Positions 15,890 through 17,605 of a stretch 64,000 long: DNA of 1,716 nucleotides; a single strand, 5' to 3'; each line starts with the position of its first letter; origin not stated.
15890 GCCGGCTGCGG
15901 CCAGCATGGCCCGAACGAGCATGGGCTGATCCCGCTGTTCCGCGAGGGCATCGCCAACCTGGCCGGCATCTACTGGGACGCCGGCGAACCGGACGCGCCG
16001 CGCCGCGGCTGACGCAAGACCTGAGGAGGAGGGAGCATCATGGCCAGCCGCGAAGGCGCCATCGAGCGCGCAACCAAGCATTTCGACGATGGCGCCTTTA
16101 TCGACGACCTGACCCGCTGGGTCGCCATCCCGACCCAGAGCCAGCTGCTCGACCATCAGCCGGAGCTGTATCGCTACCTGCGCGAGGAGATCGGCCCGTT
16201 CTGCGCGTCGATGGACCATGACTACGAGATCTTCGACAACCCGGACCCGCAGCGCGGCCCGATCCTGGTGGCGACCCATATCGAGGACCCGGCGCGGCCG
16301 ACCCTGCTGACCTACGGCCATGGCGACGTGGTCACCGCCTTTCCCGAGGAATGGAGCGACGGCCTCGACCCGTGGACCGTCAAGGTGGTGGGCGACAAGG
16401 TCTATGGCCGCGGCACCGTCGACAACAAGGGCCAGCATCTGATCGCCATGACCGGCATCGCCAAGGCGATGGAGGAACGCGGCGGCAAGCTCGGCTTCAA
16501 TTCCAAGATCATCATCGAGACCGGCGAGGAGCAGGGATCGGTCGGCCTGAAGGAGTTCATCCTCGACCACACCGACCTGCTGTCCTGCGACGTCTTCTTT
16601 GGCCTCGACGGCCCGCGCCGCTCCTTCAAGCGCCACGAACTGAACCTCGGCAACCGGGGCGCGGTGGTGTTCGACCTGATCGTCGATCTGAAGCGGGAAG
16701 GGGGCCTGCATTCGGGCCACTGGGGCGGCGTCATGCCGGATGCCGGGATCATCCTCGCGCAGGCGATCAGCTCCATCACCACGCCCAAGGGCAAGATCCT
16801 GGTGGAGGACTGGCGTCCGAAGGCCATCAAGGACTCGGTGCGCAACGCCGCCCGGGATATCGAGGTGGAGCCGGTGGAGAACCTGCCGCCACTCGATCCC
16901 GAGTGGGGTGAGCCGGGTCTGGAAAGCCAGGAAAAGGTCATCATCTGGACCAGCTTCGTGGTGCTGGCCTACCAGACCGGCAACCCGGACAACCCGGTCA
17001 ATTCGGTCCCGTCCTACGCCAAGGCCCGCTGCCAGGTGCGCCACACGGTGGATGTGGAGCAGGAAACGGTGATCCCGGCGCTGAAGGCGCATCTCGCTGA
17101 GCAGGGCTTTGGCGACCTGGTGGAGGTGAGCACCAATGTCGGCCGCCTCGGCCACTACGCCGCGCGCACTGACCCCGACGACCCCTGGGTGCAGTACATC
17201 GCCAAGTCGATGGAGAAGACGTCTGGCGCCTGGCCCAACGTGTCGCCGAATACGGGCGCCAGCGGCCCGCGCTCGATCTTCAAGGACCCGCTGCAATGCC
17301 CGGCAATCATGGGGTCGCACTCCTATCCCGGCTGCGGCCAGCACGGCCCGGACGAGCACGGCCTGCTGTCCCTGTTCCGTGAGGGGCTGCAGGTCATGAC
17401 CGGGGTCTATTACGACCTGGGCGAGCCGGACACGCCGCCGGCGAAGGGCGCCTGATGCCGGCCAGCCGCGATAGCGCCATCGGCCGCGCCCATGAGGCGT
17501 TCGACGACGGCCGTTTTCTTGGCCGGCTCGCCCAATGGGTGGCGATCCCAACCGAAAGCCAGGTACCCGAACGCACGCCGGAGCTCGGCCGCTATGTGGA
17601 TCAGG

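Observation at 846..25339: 25-kb peptide-uptake and multi-family peptidase/amidohydrolase island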

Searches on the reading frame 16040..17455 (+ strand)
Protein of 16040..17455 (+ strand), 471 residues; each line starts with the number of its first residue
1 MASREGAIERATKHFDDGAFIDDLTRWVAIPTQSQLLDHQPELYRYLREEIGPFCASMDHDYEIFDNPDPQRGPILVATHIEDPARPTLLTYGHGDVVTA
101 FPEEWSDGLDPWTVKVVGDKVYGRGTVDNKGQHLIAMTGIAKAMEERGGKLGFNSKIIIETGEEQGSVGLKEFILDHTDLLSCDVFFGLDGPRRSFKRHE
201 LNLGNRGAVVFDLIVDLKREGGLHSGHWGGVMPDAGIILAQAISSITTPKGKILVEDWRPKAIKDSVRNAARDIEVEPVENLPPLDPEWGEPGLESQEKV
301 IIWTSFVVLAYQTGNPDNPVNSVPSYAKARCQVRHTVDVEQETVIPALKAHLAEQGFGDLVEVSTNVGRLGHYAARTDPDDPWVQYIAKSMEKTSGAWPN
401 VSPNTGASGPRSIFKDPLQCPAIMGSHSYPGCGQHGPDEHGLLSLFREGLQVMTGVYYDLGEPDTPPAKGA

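Call 3: search_protein_families(library=pfam, proteins=[window:16040-17455:+])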
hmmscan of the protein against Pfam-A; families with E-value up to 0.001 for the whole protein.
window:16040-17455:+ (471 aa): 1 family
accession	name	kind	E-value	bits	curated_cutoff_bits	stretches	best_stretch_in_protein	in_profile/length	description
PF01546.33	Peptidase_M20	-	3.8e-17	63.3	24.6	1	91-455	2-202/206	Peptidase family M20/M25/M40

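Call 5: search_protein_families(library=ncbifam, proteins=[window:16040-17455:+], max_evalue=1e-10)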
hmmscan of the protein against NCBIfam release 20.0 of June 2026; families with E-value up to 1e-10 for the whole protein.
window:16040-17455:+ (471 aa): 11 families
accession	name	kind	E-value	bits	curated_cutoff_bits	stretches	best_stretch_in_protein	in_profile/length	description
NF005478.0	PRK07079.1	subfamily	2.2e-161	537.9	330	1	3-465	2-459/469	hypothetical protein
NF006053.0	PRK08201.1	equivalog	8.3e-41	140.3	441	1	19-460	15-453/458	dipeptidase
NF005914.0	PRK07907.1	subfamily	7.4e-35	120.7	300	1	74-397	72-389/456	hypothetical protein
NF005034.0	PRK06446.1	subfamily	5.2e-25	88.1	369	1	76-423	52-394/436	hypothetical protein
NF006579.0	PRK09104.1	subfamily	1.4e-22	80.4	327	1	72-453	68-455/465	hypothetical protein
NF006399.0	PRK08651.1-2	equivalog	1.8e-16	60.2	381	1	74-174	55-150/405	succinyl-diaminopimelate desuccinylase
NF004809.0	PRK06156.1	equivalog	2.1e-14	53.4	438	1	90-177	166-255/573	dipeptidase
TIGR01910.1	DapE-ArgE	subfamily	6.4e-14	51.9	217.6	1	28-175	8-151/373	ArgE/DapE family deacylase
NF010589.0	PRK13983.1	equivalog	1.7e-13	50.3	333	1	48-180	46-178/409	M20 family metallo-hydrolase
NF006365.0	PRK08588.1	subfamily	8.9e-12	45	289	0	85-173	64-149/383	succinyl-diaminopimelate desuccinylase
NF005913.0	PRK07906.1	subfamily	9.9e-12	44.2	382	1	59-167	55-159/442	hypothetical protein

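Call 9: find_related_loci(query=window:16040-17455:+, collection=genome_contigs, flank=10000)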
Query window:16040-17455:+ (471 aa) in genome_contigs; peptide patterns used: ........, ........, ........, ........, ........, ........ (x = any residue, [..] = any of these).
30 stretches matched a pattern; 2 encode a relative of the query (tblastn E <= 1e-3); 2 distinct loci.
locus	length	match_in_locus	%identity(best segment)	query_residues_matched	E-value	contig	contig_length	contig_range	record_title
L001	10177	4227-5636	89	1-470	0e+0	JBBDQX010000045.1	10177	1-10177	MAG: Acetobacterales bacterium isolate LejiaC_68_10 Lejia_C_15194_length_10177_cov_5, whole genome shotgun sequence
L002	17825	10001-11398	58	3-470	0e+0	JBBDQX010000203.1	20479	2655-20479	MAG: Acetobacterales bacterium isolate LejiaC_68_10 Lejia_C_6075_length_20479_cov_6, whole genome shotgun sequence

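Call 12: find_homologous_proteins(query=window:16040-17455:+, max_evalue=1e-30)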
Query window:16040-17455:+ (471 aa): 2115 proteins with E <= 1e-30 among 8000 candidates; the best 120 are listed.
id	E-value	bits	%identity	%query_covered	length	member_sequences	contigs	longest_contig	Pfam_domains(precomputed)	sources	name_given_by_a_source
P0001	0.0e+0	1106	100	100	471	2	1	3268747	PF01546.34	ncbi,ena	-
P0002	1.9e-291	985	88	100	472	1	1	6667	PF01546.34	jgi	jgi:acetylornithine deacetylase/succinyl-diaminopimelate desuccinylase-like protein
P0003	2.0e-199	682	64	99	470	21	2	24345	PF01546.34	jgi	jgi:acetylornithine deacetylase/succinyl-diaminopimelate desuccinylase-like protein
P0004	2.6e-194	665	61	99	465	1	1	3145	PF01546.34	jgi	jgi:acetylornithine deacetylase/succinyl-diaminopimelate desuccinylase-like protein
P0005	6.5e-194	664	61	100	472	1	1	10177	PF01546.34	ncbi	ncbi:MAG: M20/M25/M40 family metallo-hydrolase [Acetobacterales bacterium]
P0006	3.0e-192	658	61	99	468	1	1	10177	PF01546.34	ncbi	ncbi:MAG: M20/M25/M40 family metallo-hydrolase [Acetobacterales bacterium]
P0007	6.8e-189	647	60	99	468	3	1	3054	PF01546.34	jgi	-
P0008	1.0e-187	643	59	99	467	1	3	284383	PF01546.34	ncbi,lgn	-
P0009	1.8e-187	642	60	99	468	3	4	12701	PF01546.34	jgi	jgi:acetylornithine deacetylase/succinyl-diaminopimelate desuccinylase-like protein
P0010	4.3e-186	638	61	99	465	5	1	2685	PF01546.34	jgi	jgi:acetylornithine deacetylase/succinyl-diaminopimelate desuccinylase-like protein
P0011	2.6e-185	635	58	99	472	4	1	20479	PF01546.34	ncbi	ncbi:MAG: M20/M25/M40 family metallo-hydrolase [Acetobacterales bacterium]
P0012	7.6e-185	634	59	99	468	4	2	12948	PF01546.34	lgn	-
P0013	8.0e-185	634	59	99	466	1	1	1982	PF01546.34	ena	-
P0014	2.1e-184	632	59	99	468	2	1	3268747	PF01546.34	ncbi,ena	-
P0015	7.1e-183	627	59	100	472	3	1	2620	PF01546.34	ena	-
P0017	4.1e-182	625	59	99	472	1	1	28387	PF01546.34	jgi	jgi:acetylornithine deacetylase/succinyl-diaminopimelate desuccinylase-like protein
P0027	8.9e-171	587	56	98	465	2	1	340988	PF01546.34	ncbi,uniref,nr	ncbi:M20/M25/M40 family metallo-hydrolase [Roseitranquillus sediminis]|uniref:M20/M25/M40 family met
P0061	2.3e-159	550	53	99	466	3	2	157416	PF01546.34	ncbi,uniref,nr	ncbi:M20/M25/M40 family metallo-hydrolase [Roseomonas xinghualingensis]|uniref:M20/M25/M40 family me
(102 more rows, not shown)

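Call 13: find_encoding_contigs(protein=P0001, flank=10000, max_places=3)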
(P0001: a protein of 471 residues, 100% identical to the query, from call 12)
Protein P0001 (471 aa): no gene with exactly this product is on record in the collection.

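Call 14: find_encoding_contigs(protein=P0003, flank=10000, max_places=3)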
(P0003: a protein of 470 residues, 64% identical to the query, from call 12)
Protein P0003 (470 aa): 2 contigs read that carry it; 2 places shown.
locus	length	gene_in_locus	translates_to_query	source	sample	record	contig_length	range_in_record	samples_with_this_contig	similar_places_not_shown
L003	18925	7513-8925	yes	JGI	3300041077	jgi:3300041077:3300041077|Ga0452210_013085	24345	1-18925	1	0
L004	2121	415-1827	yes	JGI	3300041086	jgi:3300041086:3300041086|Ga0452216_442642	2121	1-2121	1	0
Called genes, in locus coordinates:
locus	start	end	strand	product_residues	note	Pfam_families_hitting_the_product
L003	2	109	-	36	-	?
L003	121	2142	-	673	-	PF02538:Hydantoinase_B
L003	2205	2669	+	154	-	PF00034:Cytochrom_C (faint)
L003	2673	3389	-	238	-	PF08901:DUF1847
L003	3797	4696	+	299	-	PF00685:Sulfotransfer_1, PF13469:Sulfotransfer_3 (weak)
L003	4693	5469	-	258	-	PF02627:CMD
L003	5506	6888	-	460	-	PF01425:Amidase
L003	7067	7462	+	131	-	PF00903:Glyoxalase, PF13669:Glyoxalase_4 (weak), PF18029:Glyoxalase_6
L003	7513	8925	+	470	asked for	PF01546:Peptidase_M20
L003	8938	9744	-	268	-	PF05708:Peptidase_C92 (faint)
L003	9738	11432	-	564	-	PF00501:AMP-binding, PF13193:AMP-binding_C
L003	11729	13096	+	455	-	PF01266:DAO, PF13454:NAD_binding_9 (weak)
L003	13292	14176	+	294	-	PF23023:Anti-Pycsar_Apyc1, PF00753:Lactamase_B, PF12706:Lactamase_B_2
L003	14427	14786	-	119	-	PF00072:Response_reg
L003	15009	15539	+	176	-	PF13302:Acetyltransf_3 (faint), PF13420:Acetyltransf_4, PF00583:Acetyltransf_1, PF13673:Acetyltransf_10 (weak), PF13508:Acetyltransf_7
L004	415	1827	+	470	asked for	PF01546:Peptidase_M20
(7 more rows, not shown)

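Call 15: find_encoding_contigs(protein=P0008, flank=10000, max_places=3)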
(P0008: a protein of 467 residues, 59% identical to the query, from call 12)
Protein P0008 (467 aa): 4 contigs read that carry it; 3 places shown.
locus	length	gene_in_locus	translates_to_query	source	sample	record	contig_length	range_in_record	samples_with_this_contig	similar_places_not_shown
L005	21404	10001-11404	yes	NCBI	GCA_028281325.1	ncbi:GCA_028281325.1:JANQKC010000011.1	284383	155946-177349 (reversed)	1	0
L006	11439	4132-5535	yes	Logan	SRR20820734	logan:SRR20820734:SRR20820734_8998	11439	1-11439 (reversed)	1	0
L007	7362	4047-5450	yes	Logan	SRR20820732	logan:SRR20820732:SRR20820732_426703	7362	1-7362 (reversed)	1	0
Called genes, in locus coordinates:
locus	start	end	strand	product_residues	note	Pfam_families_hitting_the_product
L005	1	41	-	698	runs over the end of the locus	PF05378:Hydant_A_N, PF01968:Hydantoinase_A, PF19278:Hydant_A_C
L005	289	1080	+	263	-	PF00106:adh_short, PF13561:adh_short_C2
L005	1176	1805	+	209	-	PF02798:GST_N, PF13417:GST_N_3, PF13409:GST_N_2, PF00043:GST_C, PF14497:GST_C_3 (weak), PF13410:GST_C_2 (weak)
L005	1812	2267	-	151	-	PF04828:GFA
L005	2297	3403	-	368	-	PF00144:Beta-lactamase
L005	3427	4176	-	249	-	PF06707:DUF1194, PF13519:VWA_2 (weak)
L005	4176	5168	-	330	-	PF00005:ABC_tran, PF08352:oligo_HPY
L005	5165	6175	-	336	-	PF00005:ABC_tran, PF08352:oligo_HPY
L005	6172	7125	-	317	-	PF12911:OppC_N, PF00528:BPD_transp_1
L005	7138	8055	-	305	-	PF19300:BPD_transp_1_N, PF00528:BPD_transp_1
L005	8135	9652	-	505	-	PF00496:SBP_bac_5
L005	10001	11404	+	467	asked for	PF01546:Peptidase_M20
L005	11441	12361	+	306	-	PF09084:NMT1, PF12974:Phosphonate-bd (weak), PF13379:NMT1_2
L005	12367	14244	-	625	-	PF02129:Peptidase_S15, PF08530:PepX_C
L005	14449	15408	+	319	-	PF01699:Na_Ca_ex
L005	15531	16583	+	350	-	PF02558:ApbA, PF08546:ApbA_C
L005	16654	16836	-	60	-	-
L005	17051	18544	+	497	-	PF00115:COX1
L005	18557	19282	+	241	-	PF02433:FixO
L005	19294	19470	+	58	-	PF05545:FixQ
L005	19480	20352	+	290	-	PF14715:FixP_N, PF13442:Cytochrome_CBB3, PF00034:Cytochrom_C, PF13442:Cytochrome_CBB3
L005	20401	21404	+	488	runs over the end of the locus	PF12801:Fer4_5, PF13187:Fer4_9 (faint), PF13534:Fer4_17 (faint), PF12838:Fer4_7 (faint), PF13183:Fer4_8 (faint), PF13746:Fer4_18, PF14697:Fer4_21 (faint), PF11614:FixG_C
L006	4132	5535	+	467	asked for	PF01546:Peptidase_M20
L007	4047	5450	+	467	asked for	PF01546:Peptidase_M20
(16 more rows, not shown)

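Call 22: search_solved_structures(query=window:16040-17455:+, max_evalue=1e-10)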
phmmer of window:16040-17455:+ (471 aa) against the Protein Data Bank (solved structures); distinct sequences matched with E-value up to 1e-10: 7.
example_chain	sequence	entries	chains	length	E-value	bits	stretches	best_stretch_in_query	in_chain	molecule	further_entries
2pok_A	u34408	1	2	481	3.1e-26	95.5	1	82-443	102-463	Peptidase, M20/M25/M40 family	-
4mmo_A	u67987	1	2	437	4.2e-22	81.9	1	69-439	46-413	Sso-CP2 metallo-carboxypetidase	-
3dlj_A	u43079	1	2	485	1.6e-18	70.1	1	17-256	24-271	Beta-Ala-His dipeptidase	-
4ruh_A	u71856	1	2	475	5.4e-17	65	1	18-257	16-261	Cytosolic non-specific dipeptidase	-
2zof_A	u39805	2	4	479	1.7e-16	63.4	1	18-256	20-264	Cytosolic non-specific dipeptidase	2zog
4g1p_A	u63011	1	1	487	1.5e-14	57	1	67-281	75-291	Cys-Gly metallodipeptidase DUG1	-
3pfe_A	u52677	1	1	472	1.3e-11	47.3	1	23-248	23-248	Succinyl-diaminopimelate desuccinylase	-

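Call 32: find_encoding_contigs(protein=P0061, flank=10000, max_places=2)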
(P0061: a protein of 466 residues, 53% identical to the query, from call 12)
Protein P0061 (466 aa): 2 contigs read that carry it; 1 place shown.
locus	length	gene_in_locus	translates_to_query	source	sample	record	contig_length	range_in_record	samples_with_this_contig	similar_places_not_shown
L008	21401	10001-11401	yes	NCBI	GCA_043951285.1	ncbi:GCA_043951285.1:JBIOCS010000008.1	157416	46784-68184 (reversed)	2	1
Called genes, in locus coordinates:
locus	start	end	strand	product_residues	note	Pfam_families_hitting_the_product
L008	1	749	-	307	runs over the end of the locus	PF00903:Glyoxalase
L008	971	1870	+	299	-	PF00126:HTH_1, PF13556:HTH_30 (faint), PF03466:LysR_substrate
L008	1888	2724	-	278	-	PF02548:Pantoate_transf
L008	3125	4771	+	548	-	PF01266:DAO (faint), PF01494:FAD_binding_3, PF13450:NAD_binding_8 (faint), PF21274:Rng_hyd_C (weak)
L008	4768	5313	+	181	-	-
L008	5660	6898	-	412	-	PF09374:PG_binding_3 (faint), PF05838:Glyco_hydro_108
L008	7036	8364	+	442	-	PF00202:Aminotran_3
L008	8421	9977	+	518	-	PF00496:SBP_bac_5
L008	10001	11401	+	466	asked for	PF01546:Peptidase_M20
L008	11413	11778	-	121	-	-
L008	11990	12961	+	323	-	PF02492:cobW, PF03193:RsgA_GTPase (faint), PF07683:CobW_C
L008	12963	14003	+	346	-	PF00400:WD40 (faint), PF12894:ANAPC4_WD40 (faint), PF24807:WD40_CDC20-Fz (faint), PF25173:Beta-prop_WDR3_1st (faint), PF24814:WD40_Prp19 (weak), PF25174:Beta-prop_THOC3, PF25175:Beta-prop_WDR5, PF23381:Beta-prop_IFT122_1st, +3 more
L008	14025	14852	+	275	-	PF00248:Aldo_ket_red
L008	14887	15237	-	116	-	-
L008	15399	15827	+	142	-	PF12616:DUF3775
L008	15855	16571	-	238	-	PF06707:DUF1194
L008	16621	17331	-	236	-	PF00156:Pribosyltran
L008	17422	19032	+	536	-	PF00496:SBP_bac_5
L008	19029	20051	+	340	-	PF19300:BPD_transp_1_N, PF00528:BPD_transp_1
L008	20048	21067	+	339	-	PF12911:OppC_N, PF00528:BPD_transp_1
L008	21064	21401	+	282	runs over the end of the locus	PF00005:ABC_tran, PF13304:AAA_21 (faint)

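Call 33: find_encoding_contigs(protein=P0027, flank=10000, max_places=2)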
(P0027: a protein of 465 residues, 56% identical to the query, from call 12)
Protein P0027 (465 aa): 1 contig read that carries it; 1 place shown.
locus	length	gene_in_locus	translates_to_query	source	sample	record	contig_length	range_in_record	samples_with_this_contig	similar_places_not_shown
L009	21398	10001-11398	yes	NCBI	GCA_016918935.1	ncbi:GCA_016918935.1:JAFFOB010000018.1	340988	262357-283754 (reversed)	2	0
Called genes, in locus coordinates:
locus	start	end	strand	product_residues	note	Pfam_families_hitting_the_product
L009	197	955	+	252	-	PF01182:Glucosamine_iso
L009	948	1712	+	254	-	PF13580:SIS_2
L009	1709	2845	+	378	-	PF01979:Amidohydro_1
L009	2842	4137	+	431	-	PF04734:Ceramidase_alk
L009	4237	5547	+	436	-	PF01547:SBP_bac_1, PF13416:SBP_bac_8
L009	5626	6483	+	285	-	PF00528:BPD_transp_1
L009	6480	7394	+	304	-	PF00528:BPD_transp_1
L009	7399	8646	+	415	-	-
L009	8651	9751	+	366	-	PF02463:SMC_N (weak), PF00005:ABC_tran, PF13304:AAA_21 (faint), PF17912:OB_MalK, PF08402:TOBE_2, PF03459:TOBE (weak)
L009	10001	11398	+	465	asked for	PF01546:Peptidase_M20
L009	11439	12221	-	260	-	PF00561:Abhydrolase_1, PF12146:Hydrolase_4, PF12697:Abhydrolase_6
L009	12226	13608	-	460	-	PF01546:Peptidase_M20, PF07687:M20_dimer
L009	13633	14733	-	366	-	PF02746:MR_MLE_N, PF13378:MR_MLE_C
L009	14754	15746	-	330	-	PF00005:ABC_tran, PF13401:AAA_22 (faint), PF08352:oligo_HPY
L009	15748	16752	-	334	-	PF00005:ABC_tran, PF08352:oligo_HPY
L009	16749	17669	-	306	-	PF12911:OppC_N, PF00528:BPD_transp_1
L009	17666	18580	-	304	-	PF19300:BPD_transp_1_N, PF00528:BPD_transp_1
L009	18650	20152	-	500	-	PF00496:SBP_bac_5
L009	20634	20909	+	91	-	-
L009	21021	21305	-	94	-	-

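Call 34: find_encoding_contigs(protein=P0017, flank=10000, max_places=2)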
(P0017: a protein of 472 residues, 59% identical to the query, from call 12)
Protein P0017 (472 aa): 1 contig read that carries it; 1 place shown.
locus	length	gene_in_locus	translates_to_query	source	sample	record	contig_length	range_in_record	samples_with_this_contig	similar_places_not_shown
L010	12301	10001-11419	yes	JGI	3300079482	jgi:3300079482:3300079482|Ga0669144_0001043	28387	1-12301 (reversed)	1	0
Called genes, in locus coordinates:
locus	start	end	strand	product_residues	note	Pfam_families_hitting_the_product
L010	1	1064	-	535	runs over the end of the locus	PF00496:SBP_bac_5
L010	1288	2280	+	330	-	PF00144:Beta-lactamase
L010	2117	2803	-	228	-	PF03288:Pox_D5 (weak)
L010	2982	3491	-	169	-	PF13358:DDE_3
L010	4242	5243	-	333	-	PF00005:ABC_tran, PF08352:oligo_HPY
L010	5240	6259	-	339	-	PF00005:ABC_tran, PF02463:SMC_N (weak), PF08352:oligo_HPY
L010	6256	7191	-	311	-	PF12911:OppC_N, PF00528:BPD_transp_1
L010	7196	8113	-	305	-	PF19300:BPD_transp_1_N, PF00528:BPD_transp_1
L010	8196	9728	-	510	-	PF00496:SBP_bac_5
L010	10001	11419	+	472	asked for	PF01546:Peptidase_M20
